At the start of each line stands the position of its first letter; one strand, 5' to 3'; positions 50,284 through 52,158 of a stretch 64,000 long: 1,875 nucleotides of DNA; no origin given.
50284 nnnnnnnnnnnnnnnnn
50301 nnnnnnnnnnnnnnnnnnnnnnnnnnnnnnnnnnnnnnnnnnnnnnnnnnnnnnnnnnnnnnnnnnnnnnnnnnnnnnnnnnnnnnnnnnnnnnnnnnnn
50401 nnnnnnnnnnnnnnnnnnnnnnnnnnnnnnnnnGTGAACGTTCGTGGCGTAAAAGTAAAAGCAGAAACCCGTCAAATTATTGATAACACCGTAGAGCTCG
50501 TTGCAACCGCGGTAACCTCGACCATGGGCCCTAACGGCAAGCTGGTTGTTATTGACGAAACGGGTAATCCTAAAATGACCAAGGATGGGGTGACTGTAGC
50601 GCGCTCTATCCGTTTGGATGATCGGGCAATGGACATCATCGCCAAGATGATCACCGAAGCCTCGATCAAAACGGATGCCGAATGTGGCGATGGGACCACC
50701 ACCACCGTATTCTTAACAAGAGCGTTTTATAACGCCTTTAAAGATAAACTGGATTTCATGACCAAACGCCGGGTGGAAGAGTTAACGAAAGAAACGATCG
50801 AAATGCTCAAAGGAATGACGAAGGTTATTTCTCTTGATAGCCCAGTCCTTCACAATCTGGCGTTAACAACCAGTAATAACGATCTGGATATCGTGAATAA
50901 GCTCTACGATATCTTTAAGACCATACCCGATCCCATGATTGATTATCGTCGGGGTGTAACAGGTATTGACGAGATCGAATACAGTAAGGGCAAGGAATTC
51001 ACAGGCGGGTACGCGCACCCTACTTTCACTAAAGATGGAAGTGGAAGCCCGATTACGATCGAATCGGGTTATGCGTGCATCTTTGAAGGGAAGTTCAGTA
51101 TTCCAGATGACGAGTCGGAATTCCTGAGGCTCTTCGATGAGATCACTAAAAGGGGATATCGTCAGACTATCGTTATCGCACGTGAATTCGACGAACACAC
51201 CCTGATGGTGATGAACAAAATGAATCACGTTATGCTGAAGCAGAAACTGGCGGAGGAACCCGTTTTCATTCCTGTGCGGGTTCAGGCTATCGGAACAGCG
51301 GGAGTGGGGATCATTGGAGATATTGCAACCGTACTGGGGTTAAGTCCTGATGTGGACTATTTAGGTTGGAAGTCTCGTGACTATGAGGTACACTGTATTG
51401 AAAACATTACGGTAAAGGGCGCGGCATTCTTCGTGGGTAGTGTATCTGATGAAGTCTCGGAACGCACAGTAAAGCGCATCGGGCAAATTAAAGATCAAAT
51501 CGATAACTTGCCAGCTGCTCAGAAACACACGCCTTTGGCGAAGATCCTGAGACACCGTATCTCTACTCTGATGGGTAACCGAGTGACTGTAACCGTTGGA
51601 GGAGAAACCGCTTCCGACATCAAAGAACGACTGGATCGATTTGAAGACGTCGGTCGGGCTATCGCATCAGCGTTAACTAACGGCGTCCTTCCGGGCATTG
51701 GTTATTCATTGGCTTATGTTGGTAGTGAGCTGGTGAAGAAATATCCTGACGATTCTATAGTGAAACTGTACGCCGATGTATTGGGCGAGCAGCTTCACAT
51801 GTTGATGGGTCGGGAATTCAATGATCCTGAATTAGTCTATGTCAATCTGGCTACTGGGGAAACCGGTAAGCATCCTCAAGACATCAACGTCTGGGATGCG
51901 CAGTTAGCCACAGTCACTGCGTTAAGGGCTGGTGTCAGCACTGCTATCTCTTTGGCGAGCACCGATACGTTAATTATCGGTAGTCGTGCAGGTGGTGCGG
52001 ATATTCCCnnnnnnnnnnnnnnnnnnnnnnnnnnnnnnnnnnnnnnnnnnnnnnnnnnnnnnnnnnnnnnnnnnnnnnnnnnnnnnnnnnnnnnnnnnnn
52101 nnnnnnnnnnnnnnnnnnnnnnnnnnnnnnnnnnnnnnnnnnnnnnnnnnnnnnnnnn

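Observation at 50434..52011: GroEL-like chaperonin encoded by the phage without a GroES partner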

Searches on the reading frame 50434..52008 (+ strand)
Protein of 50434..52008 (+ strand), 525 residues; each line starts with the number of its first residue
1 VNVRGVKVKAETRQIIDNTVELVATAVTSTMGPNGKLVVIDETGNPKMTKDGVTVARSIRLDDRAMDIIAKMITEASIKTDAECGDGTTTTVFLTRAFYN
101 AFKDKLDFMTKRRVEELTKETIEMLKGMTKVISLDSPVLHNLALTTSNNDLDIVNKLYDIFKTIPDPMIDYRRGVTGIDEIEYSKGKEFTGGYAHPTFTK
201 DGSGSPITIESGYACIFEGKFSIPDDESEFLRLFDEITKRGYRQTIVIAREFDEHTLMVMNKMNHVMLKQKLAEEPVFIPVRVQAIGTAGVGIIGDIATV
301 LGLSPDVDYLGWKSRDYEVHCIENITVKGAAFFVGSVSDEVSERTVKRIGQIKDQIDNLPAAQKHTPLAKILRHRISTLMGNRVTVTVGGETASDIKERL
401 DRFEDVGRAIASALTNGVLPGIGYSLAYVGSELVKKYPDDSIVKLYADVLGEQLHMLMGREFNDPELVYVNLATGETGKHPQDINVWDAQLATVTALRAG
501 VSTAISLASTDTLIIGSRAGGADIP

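Call 3: search_protein_families(library=pfam, proteins=[window:50434-52008:+], max_evalue=0.01)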
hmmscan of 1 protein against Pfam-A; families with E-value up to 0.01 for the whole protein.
window:50434-52008:+ (525 aa): 1 family
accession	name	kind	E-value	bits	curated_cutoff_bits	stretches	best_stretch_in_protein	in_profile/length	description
PF00118.29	Cpn60_TCP1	-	5.2e-19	68.7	34.3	1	23-151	1-133/490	TCP-1/cpn60 chaperonin family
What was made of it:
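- On Cpn60/TCP-1 superfamily (Pfam PF00118): 68.7 bits against a cut-off of 34.3, E 5e-19, although only residues 23-151 align (call 3).
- Checked: Pfam Cpn60_TCP1 scores E 5e-19, 68.7 bits against a cut-off of 34.3 (call 3).
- Pfam aligns only residues 23-151 (call 3).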

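Call 4: search_solved_structures(query=window:50434-52008:+, max_evalue=0.001, show_alignments=2)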
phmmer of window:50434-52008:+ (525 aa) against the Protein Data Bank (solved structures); distinct sequences matched with E-value up to 0.001: 125 (the best 60 are shown).
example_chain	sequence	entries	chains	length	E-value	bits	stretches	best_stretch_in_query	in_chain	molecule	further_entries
6tmt_A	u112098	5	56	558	1.1e-74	255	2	13-430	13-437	Putative GroEL-like chaperonine protein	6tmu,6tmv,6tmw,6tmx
6hdd_A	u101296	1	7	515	2.9e-66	227.3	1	9-511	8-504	Putative chaperonin GroEL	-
7v9r_A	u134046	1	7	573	2.7e-35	125.2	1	4-426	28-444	60 kDa chaperonin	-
7v98_A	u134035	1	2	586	2.9e-35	125.1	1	4-426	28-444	60 kDa chaperonin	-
8pe8_A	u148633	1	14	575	1.4e-34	122.8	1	7-427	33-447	Mitochondrial heat shock protein 60-like protein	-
9k47_A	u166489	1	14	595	1.6e-32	116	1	9-429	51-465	glomalin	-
8g7j_A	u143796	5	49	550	3.6e-32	114.8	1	4-427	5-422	60 kDa heat shock protein, mitochondrial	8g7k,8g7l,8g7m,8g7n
8g7o_A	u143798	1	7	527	3.7e-32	114.8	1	4-427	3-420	60 kDa heat shock protein, mitochondrial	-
8u39_G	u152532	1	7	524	4.2e-32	114.6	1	5-427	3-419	60 kDa heat shock protein, mitochondrial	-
9shg_A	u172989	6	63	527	4.3e-32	114.6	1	4-427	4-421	60 kDa heat shock protein, mitochondrial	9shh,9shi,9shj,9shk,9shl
6mrc_H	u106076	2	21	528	4.3e-32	114.6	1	4-427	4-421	60 kDa heat shock protein, mitochondrial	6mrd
6ht7_J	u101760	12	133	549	4.9e-32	114.4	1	4-427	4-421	60 kDa heat shock protein, mitochondrial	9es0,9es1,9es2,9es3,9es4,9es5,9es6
7azp_A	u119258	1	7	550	5.1e-32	114.3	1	4-427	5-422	60 kDa heat shock protein, mitochondrial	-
7l7s_H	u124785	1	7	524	6e-32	114.1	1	5-427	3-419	60 kDa heat shock protein, mitochondrial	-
9l8p_A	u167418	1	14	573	6e-32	114.1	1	4-427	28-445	60 kDa heat shock protein, mitochondrial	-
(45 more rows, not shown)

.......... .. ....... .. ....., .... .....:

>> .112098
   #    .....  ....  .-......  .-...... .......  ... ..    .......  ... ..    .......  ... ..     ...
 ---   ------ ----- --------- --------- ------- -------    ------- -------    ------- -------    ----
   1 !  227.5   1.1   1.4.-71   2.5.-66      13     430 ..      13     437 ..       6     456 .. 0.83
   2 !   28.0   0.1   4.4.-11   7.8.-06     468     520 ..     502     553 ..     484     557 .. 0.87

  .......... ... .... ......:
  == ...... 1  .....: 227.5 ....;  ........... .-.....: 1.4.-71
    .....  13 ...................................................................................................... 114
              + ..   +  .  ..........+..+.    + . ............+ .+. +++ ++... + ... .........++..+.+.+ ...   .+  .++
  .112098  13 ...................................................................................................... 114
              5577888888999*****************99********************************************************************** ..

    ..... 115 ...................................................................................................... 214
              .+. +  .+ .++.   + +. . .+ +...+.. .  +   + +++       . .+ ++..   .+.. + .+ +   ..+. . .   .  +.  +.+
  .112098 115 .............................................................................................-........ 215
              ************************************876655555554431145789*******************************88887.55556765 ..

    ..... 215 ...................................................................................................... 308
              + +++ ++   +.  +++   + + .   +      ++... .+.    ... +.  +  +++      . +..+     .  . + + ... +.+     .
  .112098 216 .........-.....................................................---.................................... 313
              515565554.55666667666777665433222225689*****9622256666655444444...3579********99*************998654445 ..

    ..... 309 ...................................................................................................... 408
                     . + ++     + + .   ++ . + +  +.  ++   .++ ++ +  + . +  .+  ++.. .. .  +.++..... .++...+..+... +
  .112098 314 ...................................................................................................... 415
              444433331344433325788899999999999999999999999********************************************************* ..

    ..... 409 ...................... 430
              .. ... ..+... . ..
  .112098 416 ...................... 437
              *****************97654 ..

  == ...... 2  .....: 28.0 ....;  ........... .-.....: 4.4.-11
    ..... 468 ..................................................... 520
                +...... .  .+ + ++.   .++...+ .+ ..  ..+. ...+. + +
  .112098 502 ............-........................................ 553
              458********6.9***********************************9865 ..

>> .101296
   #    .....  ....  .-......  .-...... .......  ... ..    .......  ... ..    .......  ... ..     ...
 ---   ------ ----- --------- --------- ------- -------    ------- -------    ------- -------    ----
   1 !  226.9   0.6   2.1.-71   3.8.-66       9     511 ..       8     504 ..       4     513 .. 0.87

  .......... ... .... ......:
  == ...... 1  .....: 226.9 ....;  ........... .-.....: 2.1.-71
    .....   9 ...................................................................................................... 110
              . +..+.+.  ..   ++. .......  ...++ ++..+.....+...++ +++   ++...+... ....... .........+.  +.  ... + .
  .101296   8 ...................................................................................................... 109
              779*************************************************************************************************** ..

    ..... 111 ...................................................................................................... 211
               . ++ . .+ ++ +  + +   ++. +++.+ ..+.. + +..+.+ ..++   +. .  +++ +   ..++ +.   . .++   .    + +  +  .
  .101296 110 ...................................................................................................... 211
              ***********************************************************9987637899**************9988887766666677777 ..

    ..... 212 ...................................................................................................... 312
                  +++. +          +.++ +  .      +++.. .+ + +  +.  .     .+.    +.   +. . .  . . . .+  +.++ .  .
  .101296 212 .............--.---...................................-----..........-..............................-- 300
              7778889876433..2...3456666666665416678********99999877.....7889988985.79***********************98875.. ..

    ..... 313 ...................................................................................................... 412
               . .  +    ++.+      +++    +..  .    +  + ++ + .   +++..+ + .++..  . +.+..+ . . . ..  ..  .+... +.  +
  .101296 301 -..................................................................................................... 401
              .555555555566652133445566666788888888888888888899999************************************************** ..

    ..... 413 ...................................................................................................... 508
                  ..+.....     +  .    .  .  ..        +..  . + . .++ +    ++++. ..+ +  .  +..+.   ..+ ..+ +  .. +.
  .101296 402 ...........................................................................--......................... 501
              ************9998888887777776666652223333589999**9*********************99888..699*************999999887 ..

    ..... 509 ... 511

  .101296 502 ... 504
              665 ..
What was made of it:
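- Identity: PDB phmmer gives EL gp146 at 1e-74 and OBP gp246 at 3e-66, against about 1e-30 to 1e-35 for GroEL/Hsp60 (call 4).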

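Call 15: search_dna_similar(query=window:50434-52008:+, collection=phages, mode=protein, max_rows=60, rows=spread, max_evalue=0.00001)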
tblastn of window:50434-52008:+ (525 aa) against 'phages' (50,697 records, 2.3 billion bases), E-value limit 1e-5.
Records with a match: 272; places in all: 272; records where one place covers at least 80% of the query: 236.
Best place of each record, by identity: >=99% 2; 95-99% 4; <60% 266.
By first word of the organism name: Vibrio 89; Flavobacterium 73; Aeromonas 19; Pseudomonas 11; Cellulophaga 9; Bacillus 8; Klebsiella 6; uncultured 6; Bacteroides 6; Erwinia 5; and 20 more.
By host as written in the record: - 77; Flavobacterium sp. BAL314 68; Aeromonas hydrophila 9; Pseudomonas aeruginosa 4; Flavobacterium sp. LMO8 4; Listeria monocytogenes 4; Cellulophaga sp. HaHa_2_95 4; Bacillus subtilis 4; and 67 more.
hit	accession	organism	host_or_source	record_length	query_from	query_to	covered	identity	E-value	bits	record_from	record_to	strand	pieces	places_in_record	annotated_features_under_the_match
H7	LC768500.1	Klebsiella phage phiKp_32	Klebsiella pneumoniae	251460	1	525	100%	99.6%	0e+0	1067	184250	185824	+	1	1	hypothetical protein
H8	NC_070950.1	Klebsiella phage Miami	Klebsiella pneumoniae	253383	1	525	100%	96.4%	0e+0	1033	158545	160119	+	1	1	chaperonin groEL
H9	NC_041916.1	Vibrio phage pTD1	Vibrio Parahaemolyticus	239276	11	518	97%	39.8%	1e-100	338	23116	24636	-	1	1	chaperonin groEL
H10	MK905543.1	Vibrio phage USC-1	Vibrio alginolyticus USC-26001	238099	11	518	97%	38.5%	5e-88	301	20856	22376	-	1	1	hypothetical protein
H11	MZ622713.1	Vibrio phage phiKT1019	Vibrio parahaemolyticus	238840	11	518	97%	36.5%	8e-92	313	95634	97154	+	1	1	heat shock protein 60 family chaperone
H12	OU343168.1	Pseudomonas phage vB_PaeM_phiRU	-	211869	15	518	96%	34.5%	9e-73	257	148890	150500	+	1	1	record has no annotation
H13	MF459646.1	Erwinia phage vB_EamM_RisingSun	Erwinia amylovora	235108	11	520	97%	33.8%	4e-75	264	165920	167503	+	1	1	putative GroEL-like chaperonin protein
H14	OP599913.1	Pseudomonas phage IR-QUMS-PaBa1-GHS-2021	Pseudomonas aeruginosa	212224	15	518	96%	33.8%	2e-71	253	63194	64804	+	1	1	hypothetical protein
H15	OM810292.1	Aeromonas phage ZPAH34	Aeromonas hydrophila ZPAH75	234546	9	514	96%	32.5%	6e-61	223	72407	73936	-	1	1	groL: 60 kDa chaperonin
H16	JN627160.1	Pseudomonas phage OBP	Pseudomonas fluorescens Pf1.1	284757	9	514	96%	31.4%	3e-63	229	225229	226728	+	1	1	putative chaperonin GroEL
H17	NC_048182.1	Edwardsiella phage pEt-SU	Edwardsiella tarda ATCC 15941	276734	11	514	96%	31.3%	3e-67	241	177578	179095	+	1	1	chaperonin groEL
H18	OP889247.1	Aeromonas phage AVP1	Aeromonas veronii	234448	9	514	96%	30.8%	1e-60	222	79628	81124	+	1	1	putative chaperonin GroEL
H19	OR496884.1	Aeromonas phage AerS_266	Aeromonas salmonicida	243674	9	522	98%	29.6%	5e-54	202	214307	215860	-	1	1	chaperone GroEL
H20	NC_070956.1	Aeromonas phage LAh10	Aeromonas hydrophila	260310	9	513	96%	28.7%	2e-44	174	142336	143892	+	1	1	chaperonin groEL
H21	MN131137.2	Aeromonas phage D6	Aeromonas hydrophila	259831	9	513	96%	28.5%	8e-44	172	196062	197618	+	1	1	putative chaperonin GroEL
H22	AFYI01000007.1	Salmonella enterica subsp. enterica serovar Infantis str. ...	Homo sapiens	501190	1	514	98%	25.8%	6e-27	121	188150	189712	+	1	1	chaperonin GroL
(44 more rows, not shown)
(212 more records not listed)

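Call 16: find_homologous_proteins(query=window:50434-52008:+, max_evalue=1e-10)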
Query window:50434-52008:+ (525 aa): 4959 proteins with E <= 1e-10 among 8000 candidates; the best 120 are listed.
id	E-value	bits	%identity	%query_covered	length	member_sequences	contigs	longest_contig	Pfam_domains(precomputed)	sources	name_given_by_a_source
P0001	0.0e+0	1120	97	100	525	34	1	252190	PF00118.30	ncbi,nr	ncbi:hypothetical protein [Stenotrophomonas phage BUCTxx100]|nr:hypothetical protein [Stenotrophomon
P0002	9.9e-270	913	80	100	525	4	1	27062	PF00118.30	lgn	-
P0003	1.1e-199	682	61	100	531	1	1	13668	PF00118.30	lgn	-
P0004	2.9e-152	526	48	100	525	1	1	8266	PF00118.30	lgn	-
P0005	6.9e-144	498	47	96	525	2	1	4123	PF00118.30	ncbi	-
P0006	3.7e-121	423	43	99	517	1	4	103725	PF00118.30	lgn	-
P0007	3.4e-104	367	40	97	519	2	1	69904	PF00118.30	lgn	-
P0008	2.3e-102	361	41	97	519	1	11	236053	PF00118.30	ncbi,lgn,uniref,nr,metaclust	ncbi:chaperonin [Vibrio phage VP4B]|uniref:Chaperonin n=1 Tax=Vibrio phage VP4B TaxID=1262540 RepID=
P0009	9.9e-101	356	39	96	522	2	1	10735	PF00118.30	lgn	-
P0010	1.4e-100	355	40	97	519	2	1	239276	PF00118.30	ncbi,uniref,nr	ncbi:heat shock protein 60 family chaperone GroEL [Vibrio phage pTD1]|uniref:Heat shock protein 60 f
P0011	1.1e-98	349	36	98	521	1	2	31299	PF00118.30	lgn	-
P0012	2.2e-95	338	39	97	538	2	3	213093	PF00118.30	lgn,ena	-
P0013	2.4e-94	335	38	96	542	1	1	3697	PF00118.30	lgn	-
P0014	6.3e-93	330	39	97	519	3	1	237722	PF00118.30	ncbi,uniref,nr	ncbi:chaperonin groEL [Vibrio phage Aphrodite1]|uniref:Heat shock protein 60 family chaperone n=1 Ta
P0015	6.6e-93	330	38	98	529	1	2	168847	PF00118.30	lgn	-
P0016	1.2e-92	329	38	97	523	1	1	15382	PF00118.30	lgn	-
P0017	2.7e-92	328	36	97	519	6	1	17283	PF00118.30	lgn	-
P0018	6.9e-92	327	37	97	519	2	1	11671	PF00118.30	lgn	-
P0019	2.6e-91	325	36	98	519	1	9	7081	PF00118.30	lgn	-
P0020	2.8e-90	321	37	97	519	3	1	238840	PF00118.30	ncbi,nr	ncbi:heat shock protein 60 family chaperone [Vibrio phage phiKT1019]|nr:heat shock protein 60 family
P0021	3.3e-90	321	37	97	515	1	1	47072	PF00118.30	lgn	-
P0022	5.3e-90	321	36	97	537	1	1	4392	PF00118.30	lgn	-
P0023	2.7e-88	315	36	97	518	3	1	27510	PF00118.30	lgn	-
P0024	1.3e-87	313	36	99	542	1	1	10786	PF00118.30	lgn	-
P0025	3.6e-86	308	36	97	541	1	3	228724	PF00118.30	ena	-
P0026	3.1e-84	301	37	97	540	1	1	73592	PF00118.30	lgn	-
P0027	8.0e-84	300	36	98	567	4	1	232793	PF00118.30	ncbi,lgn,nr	ncbi:hypothetical protein NFI00_000191 [Salmonella enterica]|nr:hypothetical protein [Salmonella ent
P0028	9.1e-84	300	35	99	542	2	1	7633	PF00118.30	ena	-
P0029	9.2e-82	293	35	98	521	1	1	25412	PF00118.30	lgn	-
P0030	4.2e-77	278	34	98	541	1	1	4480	PF00118.30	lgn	-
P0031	9.2e-77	277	33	98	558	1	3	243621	PF00118.30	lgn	-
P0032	7.6e-76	274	35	97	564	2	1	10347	PF00118.30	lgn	-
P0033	1.8e-75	273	34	97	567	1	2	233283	PF00118.30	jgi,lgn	jgi:chaperonin GroEL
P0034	2.1e-74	269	31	97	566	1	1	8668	PF00118.30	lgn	-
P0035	2.4e-74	269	33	98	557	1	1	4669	PF00118.30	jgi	jgi:chaperonin GroEL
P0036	3.4e-74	268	34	97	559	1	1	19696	PF00118.30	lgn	-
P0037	6.0e-74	268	33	98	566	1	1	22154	PF00118.30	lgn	-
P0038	7.5e-74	267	35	97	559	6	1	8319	PF00118.30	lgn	-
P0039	1.1e-73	267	33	97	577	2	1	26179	PF00118.30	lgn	-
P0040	1.6e-73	266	34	97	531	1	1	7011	PF00118.30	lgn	-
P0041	1.6e-72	263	33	97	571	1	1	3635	PF00118.30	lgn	-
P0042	2.9e-72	262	34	93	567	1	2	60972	PF00118.30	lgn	-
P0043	5.2e-72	261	32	98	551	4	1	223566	PF00118.30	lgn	-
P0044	6.2e-72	261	33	97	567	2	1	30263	PF00118.30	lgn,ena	-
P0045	8.7e-72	260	33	95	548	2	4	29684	PF00118.30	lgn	-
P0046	1.4e-71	260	32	98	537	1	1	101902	PF00118.30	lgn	-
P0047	2.9e-71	259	32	98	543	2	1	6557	PF00118.30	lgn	-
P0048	4.1e-71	258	33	98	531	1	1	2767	PF00118.30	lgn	-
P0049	4.2e-71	258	33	97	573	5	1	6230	PF00118.30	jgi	-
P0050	9.4e-71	257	34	98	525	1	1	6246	PF00118.30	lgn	-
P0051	1.1e-70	257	34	97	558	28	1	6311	PF00118.30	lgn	-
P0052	1.4e-70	256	34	93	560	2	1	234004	PF00118.30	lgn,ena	-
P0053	2.1e-70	256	33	97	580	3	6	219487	PF00118.30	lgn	-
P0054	2.6e-70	256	33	96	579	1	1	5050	PF00118.30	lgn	-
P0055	3.6e-70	255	33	97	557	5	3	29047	PF00118.30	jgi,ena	-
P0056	5.1e-70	255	32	97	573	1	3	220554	PF00118.30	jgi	jgi:chaperonin GroEL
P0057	9.1e-70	254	33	98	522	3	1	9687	PF00118.30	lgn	-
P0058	9.8e-70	254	32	97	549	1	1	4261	PF00118.30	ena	-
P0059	2.7e-69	252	31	98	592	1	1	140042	PF00118.30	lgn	-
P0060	3.2e-69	252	33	97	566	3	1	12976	PF00118.30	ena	-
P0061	3.3e-69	252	31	100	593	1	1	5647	PF00118.30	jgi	jgi:chaperonin GroEL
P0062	6.0e-69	251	33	98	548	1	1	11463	PF00118.30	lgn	-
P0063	8.1e-69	251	33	97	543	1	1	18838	PF00118.30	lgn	-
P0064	1.1e-68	250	33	93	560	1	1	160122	PF00118.30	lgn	-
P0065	1.5e-68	250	34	93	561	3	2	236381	PF00118.30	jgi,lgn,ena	-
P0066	1.6e-68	250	32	97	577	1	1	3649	PF00118.30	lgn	-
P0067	1.7e-68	250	31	97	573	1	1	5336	PF00118.30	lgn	-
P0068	2.5e-68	249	32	95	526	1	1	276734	PF00118.30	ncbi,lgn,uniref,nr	ncbi:putative GroEL like chaperonine protein [Edwardsiella phage pEt-SU]|uniref:Putative GroEL like 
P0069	4.8e-68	248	31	98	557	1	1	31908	PF00118.30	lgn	-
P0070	6.4e-68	248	32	98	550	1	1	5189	PF00118.30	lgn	-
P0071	8.1e-68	247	31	98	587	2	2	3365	PF00118.30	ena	-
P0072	9.1e-68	247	31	97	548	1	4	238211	PF00118.30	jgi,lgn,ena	-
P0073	9.2e-68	247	33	93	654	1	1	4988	PF00118.30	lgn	-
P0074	1.3e-67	247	33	96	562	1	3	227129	PF00118.30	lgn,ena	-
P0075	1.3e-67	247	32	97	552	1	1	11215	PF00118.30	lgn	-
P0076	1.4e-67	247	33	97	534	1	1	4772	PF00118.30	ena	-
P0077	5.1e-67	245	31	97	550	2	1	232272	PF00118.30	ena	-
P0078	1.3e-66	243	34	97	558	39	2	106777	PF00118.30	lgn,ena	-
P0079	1.7e-66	243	32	97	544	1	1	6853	PF00118.30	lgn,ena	-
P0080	2.1e-66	243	31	98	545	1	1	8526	PF00118.30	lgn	-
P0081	2.2e-66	243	32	96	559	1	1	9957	PF00118.30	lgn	-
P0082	2.3e-66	243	33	97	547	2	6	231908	PF00118.30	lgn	-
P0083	2.4e-66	243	32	98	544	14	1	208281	PF00118.30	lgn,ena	-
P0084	2.5e-66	242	33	97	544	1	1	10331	PF00118.30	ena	-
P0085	2.5e-66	242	33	97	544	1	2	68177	PF00118.30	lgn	-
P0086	2.6e-66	242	32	98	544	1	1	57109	PF00118.30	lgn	-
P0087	2.8e-66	242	33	97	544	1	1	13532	PF00118.30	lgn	-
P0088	3.0e-66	242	33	97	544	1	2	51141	PF00118.30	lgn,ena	-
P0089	3.8e-66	242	33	96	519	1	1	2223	PF00118.30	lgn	-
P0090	3.9e-66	242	33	97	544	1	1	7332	PF00118.30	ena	-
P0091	5.5e-66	241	33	97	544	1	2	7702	PF00118.30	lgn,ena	-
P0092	7.7e-66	241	33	97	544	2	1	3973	PF00118.30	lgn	-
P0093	1.6e-65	240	31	97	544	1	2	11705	PF00118.30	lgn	-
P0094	2.3e-65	239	30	98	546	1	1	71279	PF00118.30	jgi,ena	-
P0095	2.3e-65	239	33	97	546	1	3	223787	PF00118.30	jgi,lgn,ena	-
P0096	2.3e-65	239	31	98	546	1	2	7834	PF00118.30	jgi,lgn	jgi:chaperonin GroEL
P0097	3.1e-65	239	31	98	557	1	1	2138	PF00118.30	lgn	-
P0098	3.8e-65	239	33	97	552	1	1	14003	PF00118.30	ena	-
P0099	3.9e-65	238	31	98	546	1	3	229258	PF00118.30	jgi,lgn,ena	-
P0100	7.5e-65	238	30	98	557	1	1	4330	PF00118.30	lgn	-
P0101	8.1e-65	237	32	99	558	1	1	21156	PF00118.30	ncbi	ncbi:60 kDa chaperonin 1 [compost metagenome]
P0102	9.4e-65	237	33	96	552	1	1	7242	PF00118.30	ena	-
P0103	9.8e-65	237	33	99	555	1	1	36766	PF00118.30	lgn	-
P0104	1.0e-64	237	30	98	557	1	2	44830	PF00118.30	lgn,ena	-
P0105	2.1e-64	236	33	96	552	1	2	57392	PF00118.30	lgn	-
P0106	2.4e-64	236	33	96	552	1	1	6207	PF00118.30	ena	-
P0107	2.6e-64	236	30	98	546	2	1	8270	PF00118.30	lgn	-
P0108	2.9e-64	236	31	95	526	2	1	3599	PF00118.30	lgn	-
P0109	2.9e-64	236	31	96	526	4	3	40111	PF00118.30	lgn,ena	-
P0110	3.3e-64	235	31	97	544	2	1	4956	PF00118.30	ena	-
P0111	3.6e-64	235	32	97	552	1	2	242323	PF00118.30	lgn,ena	-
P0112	3.6e-64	235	30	98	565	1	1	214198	PF00118.30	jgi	jgi:chaperonin GroEL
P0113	5.2e-64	235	33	95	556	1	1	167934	PF00118.30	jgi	-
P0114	6.3e-64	235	32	97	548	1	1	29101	PF00118.30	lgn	-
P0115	9.0e-64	234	30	100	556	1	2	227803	PF00118.30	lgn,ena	-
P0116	1.0e-63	234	34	95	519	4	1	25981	PF00118.30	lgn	-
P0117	1.1e-63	234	31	97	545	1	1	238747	PF00118.30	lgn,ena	-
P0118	2.7e-63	232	32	97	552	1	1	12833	PF00118.30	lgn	-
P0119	2.8e-63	232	31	98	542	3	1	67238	PF00118.30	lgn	-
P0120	3.8e-63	232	30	98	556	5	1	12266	PF00118.30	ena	-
